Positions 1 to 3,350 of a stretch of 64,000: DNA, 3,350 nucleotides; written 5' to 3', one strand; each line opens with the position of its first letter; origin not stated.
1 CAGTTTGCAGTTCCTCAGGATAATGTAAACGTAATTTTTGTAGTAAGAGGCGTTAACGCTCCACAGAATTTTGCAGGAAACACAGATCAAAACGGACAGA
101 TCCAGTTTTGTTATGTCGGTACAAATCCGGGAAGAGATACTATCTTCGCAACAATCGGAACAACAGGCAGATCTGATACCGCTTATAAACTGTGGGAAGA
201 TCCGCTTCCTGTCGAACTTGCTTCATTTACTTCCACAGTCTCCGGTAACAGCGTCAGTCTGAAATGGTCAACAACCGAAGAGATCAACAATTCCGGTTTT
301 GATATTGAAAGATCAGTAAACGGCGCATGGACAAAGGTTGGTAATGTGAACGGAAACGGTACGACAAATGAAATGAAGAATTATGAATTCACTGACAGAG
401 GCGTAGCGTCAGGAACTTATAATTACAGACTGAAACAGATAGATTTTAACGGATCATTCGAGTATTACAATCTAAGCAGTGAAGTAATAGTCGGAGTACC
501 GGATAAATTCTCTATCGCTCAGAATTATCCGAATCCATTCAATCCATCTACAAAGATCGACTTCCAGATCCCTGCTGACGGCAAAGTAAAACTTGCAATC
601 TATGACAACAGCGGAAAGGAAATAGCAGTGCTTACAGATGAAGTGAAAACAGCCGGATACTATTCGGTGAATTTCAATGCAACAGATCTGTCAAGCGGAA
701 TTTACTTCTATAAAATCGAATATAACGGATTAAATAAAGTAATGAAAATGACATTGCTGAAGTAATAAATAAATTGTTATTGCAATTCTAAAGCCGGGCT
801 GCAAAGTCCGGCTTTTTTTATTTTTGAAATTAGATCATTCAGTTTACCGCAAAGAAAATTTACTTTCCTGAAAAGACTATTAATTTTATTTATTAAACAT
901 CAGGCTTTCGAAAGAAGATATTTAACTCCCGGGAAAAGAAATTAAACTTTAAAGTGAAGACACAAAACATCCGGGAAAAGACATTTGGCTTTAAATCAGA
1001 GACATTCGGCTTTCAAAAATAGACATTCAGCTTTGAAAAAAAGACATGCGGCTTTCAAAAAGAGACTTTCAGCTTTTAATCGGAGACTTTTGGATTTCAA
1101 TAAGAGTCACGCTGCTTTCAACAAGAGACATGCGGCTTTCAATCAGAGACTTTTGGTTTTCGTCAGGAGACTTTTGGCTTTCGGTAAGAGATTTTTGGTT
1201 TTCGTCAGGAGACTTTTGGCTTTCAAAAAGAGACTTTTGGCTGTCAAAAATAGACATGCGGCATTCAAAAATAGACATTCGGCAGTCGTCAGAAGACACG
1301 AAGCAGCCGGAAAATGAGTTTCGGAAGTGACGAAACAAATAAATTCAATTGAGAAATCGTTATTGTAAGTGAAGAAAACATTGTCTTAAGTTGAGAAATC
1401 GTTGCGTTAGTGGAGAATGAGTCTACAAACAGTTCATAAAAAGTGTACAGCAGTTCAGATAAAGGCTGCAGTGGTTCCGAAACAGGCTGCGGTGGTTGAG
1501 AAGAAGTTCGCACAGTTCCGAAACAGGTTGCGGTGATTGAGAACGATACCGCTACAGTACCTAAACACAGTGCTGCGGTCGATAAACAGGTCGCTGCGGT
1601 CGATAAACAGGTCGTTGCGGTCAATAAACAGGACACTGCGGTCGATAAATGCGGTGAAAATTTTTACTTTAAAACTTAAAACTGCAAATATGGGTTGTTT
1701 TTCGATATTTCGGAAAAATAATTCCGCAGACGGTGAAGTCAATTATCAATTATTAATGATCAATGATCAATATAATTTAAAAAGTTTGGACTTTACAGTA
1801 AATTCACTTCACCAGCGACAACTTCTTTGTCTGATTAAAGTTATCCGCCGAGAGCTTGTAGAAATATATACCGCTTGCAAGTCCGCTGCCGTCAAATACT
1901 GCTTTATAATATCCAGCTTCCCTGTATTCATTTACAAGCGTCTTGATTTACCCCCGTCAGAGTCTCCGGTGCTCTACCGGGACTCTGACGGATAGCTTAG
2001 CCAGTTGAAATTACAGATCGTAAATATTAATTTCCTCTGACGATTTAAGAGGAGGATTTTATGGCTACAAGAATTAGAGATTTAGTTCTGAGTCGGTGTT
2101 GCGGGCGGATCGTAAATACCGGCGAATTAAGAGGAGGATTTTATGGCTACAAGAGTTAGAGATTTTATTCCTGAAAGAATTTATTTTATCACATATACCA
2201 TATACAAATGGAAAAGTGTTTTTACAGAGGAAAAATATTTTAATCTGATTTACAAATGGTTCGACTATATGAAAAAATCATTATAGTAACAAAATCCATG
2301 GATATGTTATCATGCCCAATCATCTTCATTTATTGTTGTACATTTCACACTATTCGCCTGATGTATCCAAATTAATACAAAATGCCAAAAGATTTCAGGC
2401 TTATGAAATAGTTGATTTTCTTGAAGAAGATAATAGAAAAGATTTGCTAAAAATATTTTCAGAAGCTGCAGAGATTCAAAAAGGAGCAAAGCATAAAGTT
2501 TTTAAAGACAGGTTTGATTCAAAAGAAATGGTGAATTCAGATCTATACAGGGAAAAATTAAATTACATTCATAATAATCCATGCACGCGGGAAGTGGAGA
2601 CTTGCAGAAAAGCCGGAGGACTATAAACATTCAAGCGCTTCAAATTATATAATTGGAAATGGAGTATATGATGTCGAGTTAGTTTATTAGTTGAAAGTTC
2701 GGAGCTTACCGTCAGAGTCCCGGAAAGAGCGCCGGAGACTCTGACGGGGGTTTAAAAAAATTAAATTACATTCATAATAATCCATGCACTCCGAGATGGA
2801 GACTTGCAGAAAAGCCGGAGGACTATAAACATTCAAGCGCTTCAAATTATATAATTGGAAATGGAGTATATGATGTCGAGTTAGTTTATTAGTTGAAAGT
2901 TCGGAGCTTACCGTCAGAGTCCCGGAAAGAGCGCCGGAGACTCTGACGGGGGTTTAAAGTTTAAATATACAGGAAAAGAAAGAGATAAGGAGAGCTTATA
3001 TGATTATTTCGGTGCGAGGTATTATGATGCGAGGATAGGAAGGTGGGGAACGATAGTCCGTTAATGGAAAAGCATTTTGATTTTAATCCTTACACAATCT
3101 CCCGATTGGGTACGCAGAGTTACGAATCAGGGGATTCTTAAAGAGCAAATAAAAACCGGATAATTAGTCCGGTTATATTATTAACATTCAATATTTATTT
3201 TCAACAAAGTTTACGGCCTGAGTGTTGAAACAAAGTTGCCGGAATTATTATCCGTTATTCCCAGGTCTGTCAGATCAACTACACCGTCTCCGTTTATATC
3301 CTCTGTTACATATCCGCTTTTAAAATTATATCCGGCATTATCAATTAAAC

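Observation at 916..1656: A ~740-bp non-coding tract with strict 21-bp periodicity (~35 units, at least two repeat families)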

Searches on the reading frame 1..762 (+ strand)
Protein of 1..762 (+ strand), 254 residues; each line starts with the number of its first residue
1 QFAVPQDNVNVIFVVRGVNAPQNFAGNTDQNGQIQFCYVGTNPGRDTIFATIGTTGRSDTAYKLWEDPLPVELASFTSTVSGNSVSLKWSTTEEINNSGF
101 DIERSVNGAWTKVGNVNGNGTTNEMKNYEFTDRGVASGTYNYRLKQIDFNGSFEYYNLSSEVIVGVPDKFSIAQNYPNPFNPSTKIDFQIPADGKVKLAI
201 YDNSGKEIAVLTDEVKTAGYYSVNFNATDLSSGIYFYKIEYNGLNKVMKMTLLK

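Call 13: search_protein_families(library=pfam, proteins=[window:1-762:+], max_evalue=0.01)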
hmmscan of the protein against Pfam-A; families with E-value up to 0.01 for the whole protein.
window:1-762:+ (254 aa): 4 families
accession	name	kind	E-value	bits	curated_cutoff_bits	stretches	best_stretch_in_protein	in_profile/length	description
PF18962.6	Por_Secre_tail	-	1.7e-09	38.3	27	1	176-249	2-72/75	Secretion system C-terminal sorting domain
PF13860.13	FlgD_ig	-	0.00084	19.7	27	1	192-240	20-74/79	FlgD Ig-like domain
PF02369.22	Big_1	-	0.001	19.5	34.9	1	6-60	33-89/93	Bacterial Ig-like domain (group 1)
PF13585.12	CHU_C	-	0.0045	17.5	27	1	194-246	27-78/86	CHU_C Type IX secretion signal domain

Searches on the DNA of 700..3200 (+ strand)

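Call 9: search_rna_families(source=window, start=700, end=3200, threshold=evalue, max_evalue=1)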
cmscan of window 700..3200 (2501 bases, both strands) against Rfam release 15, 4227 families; matches with E-value up to 1: 3.
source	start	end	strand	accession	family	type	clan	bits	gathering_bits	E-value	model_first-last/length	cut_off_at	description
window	783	857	-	RF02059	STnc50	Gene; sRNA;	-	25.1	55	0.27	1-84/84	no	Salmonella enterica sRNA STnc40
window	731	825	+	RF00558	L20_leader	Cis-reg; leader;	-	24.5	58.7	0.067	1-127/127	no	Ribosomal protein L20 leader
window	784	816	+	RF01519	CC0196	Gene; sRNA;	-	22.3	35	0.044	26-58/58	no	Caulobacter sRNA CC0196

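Call 11: search_dna_similar(query=window:850-1700:+, collection=plasmids, mode=distant)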
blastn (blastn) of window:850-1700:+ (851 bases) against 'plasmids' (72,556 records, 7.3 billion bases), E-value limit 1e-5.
No match.

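Call 12: search_dna_similar(query=window:850-1700:+, collection=phages, mode=distant)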
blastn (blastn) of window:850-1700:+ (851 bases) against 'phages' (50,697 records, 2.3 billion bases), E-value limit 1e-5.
No match.
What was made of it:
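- On Replication iterons: No match in plasmid or phage collections (calls 11, 12).
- Closest known: Plasmid and phage replication iterons and their control arrays. Different: There is no similarity to any plasmid or phage record (calls 11, 12).
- Tried and rejected: BLAST of 850-1700 against the plasmid and phage collections (calls 11, 12).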

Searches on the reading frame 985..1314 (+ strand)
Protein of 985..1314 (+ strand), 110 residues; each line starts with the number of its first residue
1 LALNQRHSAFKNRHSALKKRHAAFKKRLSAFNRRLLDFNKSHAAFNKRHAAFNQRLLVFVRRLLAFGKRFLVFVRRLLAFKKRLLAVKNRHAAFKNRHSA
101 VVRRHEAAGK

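Call 13: search_protein_families(library=pfam, proteins=[window:985-1314:+], max_evalue=0.01)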
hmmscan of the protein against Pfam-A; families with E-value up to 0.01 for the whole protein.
window:985-1314:+ (110 aa): 1 family
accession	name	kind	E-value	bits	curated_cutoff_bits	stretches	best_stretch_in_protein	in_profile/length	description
PF13874.11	Nup54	-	0.0023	18.4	30.5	1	16-103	33-121/140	Nucleoporin complex subunit 54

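Call 15: find_encoding_contigs(protein=window:985-1314:+, flank=10000, max_places=10)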
Protein window:985-1314:+ (110 aa): 1 contig read that carries it; 1 place shown.
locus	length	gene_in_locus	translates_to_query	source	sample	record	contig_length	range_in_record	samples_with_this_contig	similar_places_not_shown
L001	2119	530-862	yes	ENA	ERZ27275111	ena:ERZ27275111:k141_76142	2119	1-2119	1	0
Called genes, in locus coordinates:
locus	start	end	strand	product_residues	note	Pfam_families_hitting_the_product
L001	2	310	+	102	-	?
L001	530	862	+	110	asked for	-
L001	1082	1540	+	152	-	-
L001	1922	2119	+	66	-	?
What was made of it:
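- ORF 985-1317 is identical in L001 (call 15).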

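Call 18: find_homologous_proteins(query=window:985-1314:+, max_evalue=0.001)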
Query window:985-1314:+: 934 candidates shared short words with the query, none scored E <= 0.001.

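Call 55: search_protein_representatives(protein=window:985-1314:+)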
Query: 110 residues. Proteins with E-value up to 0.001 (for the whole library): 60; up to 1e-10: 6; up to 1e-30: 0. The best 60 are listed.
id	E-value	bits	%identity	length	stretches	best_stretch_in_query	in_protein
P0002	1.9e-13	66.8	24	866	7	6-98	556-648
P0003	2.7e-13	66.4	47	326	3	20-90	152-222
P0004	5.7e-13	65.3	44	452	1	2-101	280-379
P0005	1.9e-12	63.6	37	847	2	2-108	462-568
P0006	3.5e-11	59.6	37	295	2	2-109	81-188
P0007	7.8e-11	58.5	42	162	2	23-90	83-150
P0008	1.2e-09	54.7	39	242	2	6-80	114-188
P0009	6.1e-09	52.4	37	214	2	7-95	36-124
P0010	1.2e-08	51.4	42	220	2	2-58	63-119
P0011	2.0e-08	50.7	25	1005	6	6-81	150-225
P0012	2.7e-08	50.3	23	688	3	2-73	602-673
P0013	3.0e-08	50.2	30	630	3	13-95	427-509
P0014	1.3e-07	48.1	27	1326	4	2-92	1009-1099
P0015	3.9e-07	46.6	29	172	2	1-95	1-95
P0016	6.1e-07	46.0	37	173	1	24-102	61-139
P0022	3.9e-06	43.4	36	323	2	5-72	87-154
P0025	7.2e-06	42.6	38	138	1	30-102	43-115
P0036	8.4e-05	39.1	53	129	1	20-64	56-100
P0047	2.3e-04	37.8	31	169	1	12-105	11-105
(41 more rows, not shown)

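Call 58: search_protein_families(library=pfam, proteins=[P0047, P0022, P0009, P0010, P0002, P0036], max_evalue=0.01)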
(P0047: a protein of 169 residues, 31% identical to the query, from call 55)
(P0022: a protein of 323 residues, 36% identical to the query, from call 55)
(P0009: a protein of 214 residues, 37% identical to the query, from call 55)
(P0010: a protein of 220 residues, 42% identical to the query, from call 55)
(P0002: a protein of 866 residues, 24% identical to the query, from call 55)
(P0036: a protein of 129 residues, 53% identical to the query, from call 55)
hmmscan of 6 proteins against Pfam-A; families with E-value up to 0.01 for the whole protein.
P0047 (169 aa): 5 families
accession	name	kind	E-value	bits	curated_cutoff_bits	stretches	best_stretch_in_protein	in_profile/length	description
PF23991.1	DUF7310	-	4.2e-05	24.4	40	1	24-88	2-65/83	Coiled-coil region of unknown function (DUF7310)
PF06160.17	EzrA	-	0.0013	17.5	39.6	1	19-104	345-429/557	Septation ring formation regulator, EzrA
PF21215.2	CSN3-like_C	-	0.0048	17.2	27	0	22-32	17-27/28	COP9 signalosome complex subunit 3-like, C-terminal helix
PF04108.17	ATG17_like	-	0.0071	16.3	43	0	33-127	124-203/355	Autophagy protein ATG17-like domain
PF07303.18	Occludin_ELL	-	0.0073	17.5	31.2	0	18-95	22-100/101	Occludin homology domain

P0022 (323 aa): 3 families
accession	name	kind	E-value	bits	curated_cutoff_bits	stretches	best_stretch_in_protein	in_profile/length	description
PF08385.17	DHC_N1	-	0.00098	18.3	28.3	1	25-154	205-312/562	Dynein heavy chain, N-terminal region 1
PF12128.14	DUF3584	-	0.0028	15.7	31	1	58-175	279-393/1191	Protein of unknown function (DUF3584)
PF09321.15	DUF1978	-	0.0058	16.4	25.4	0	59-159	114-224/244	Domain of unknown function (DUF1978)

P0009 (214 aa): 2 families
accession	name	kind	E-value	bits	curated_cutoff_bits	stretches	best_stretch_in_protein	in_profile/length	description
PF12057.13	BAG6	-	0.0048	17.2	25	0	92-125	1-34/115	BCL2-associated athanogene 6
PF08855.15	DUF1825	-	0.005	17.2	25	0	52-80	40-68/103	Domain of unknown function (DUF1825)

P0010 (220 aa): 1 family
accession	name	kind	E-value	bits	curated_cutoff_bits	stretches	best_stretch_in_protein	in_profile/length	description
PF06217.17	GAGA_bind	-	0.0094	16.7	26.6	0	22-80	28-88/284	GAGA binding protein-like family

P0002 (866 aa): 6 families
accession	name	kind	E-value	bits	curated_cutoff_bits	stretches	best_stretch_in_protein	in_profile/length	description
PF10498.14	IFT57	-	5.6e-06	26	40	0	767-839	249-321/360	Intra-flagellar transport protein 57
PF04108.17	ATG17_like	-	3.5e-05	23.9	43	0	632-775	123-306/355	Autophagy protein ATG17-like domain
PF06009.19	Laminin_II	-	0.00018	22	33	0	446-512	6-72/138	Laminin Domain II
PF17675.6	APG6_N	-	0.0011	19.9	45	0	448-496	79-127/132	Apg6 coiled-coil region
PF24319.2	DUF7491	-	0.0039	17.8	30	0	453-499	24-70/90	Coiled-coil region of unknown function (DUF7491)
PF12836.13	HHH_3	-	0.004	17.6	27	0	40-81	22-62/65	Helix-hairpin-helix motif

P0036 (129 aa): 0 families

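Call 59: list_cluster_members(proteins=[P0001, P0010, P0009, P0036, P0047, P0025])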
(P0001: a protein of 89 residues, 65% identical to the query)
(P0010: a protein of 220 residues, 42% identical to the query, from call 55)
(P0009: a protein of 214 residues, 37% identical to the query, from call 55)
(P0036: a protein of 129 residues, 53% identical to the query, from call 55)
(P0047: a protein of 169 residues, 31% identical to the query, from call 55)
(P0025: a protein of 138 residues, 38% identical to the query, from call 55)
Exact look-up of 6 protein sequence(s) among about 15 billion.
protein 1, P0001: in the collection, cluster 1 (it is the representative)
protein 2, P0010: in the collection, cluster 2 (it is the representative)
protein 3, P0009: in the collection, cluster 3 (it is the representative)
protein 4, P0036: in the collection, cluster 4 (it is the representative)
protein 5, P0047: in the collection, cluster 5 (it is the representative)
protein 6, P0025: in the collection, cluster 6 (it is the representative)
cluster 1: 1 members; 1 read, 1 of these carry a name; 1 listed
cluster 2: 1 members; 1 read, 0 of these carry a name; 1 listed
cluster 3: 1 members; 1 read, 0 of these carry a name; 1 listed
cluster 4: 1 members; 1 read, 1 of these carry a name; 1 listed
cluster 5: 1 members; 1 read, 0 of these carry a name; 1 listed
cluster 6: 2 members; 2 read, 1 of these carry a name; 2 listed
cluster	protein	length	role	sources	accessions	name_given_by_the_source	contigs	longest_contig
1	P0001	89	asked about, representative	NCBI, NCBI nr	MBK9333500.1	MAG: hypothetical protein IPM96_14140 [Ignavibacteria bacterium] | hypothetical protein [Ignavibacteria bacterium]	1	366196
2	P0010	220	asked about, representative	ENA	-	-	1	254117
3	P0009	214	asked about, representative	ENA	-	-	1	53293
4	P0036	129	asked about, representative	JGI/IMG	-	hypothetical protein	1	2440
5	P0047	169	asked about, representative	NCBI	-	-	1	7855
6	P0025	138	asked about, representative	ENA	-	-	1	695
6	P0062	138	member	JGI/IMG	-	hypothetical protein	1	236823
